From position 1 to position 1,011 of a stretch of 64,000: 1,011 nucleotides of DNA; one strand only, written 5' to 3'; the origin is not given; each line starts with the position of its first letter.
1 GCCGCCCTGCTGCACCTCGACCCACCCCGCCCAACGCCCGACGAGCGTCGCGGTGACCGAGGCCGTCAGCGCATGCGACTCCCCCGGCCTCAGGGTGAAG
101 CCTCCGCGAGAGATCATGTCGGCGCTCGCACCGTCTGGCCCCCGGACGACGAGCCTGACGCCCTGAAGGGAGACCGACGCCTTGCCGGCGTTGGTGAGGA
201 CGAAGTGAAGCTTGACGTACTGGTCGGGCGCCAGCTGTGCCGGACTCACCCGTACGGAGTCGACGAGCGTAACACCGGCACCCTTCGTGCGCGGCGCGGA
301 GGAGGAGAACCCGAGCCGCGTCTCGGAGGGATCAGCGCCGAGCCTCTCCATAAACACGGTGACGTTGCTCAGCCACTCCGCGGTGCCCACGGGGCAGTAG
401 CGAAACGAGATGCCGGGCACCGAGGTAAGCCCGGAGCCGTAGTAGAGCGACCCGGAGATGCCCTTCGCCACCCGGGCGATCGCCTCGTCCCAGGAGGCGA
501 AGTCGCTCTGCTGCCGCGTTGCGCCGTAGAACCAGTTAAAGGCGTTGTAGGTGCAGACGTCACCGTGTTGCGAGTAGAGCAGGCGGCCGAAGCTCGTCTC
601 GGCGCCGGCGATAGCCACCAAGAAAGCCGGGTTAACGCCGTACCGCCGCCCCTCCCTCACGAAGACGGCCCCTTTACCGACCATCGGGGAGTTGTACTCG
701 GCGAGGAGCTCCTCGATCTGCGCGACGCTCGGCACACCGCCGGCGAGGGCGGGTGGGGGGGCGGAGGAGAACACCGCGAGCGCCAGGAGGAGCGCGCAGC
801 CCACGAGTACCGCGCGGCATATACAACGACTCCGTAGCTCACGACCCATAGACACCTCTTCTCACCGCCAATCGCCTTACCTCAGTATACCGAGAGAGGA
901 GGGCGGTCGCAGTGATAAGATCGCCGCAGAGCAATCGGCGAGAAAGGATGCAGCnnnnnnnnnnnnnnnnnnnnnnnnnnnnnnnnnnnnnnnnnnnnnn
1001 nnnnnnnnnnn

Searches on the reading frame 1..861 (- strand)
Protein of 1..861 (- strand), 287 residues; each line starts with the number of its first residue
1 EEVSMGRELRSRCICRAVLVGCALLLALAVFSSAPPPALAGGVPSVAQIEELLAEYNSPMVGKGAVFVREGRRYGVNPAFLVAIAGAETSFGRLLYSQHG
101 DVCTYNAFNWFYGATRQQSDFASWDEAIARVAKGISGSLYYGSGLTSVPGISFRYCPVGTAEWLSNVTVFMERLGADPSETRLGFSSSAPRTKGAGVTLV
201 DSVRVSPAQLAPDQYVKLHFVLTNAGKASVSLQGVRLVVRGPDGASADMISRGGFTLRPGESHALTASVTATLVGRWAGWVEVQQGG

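Call 9: search_protein_families(library=pfam, proteins=[window:1-861:-], max_evalue=0.01)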
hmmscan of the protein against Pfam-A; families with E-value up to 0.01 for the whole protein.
window:1-861:- (287 aa): 2 families
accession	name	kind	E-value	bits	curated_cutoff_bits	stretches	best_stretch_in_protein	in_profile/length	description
PF13406.11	SLT_2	-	0.00028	20.6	24.3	1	66-95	76-105/292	Transglycosylase SLT domain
PF01832.25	Glucosaminidase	-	0.0011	20.1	30.2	1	67-141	4-85/123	Mannosyl-glycoprotein endo-beta-N-acetylglucosaminidase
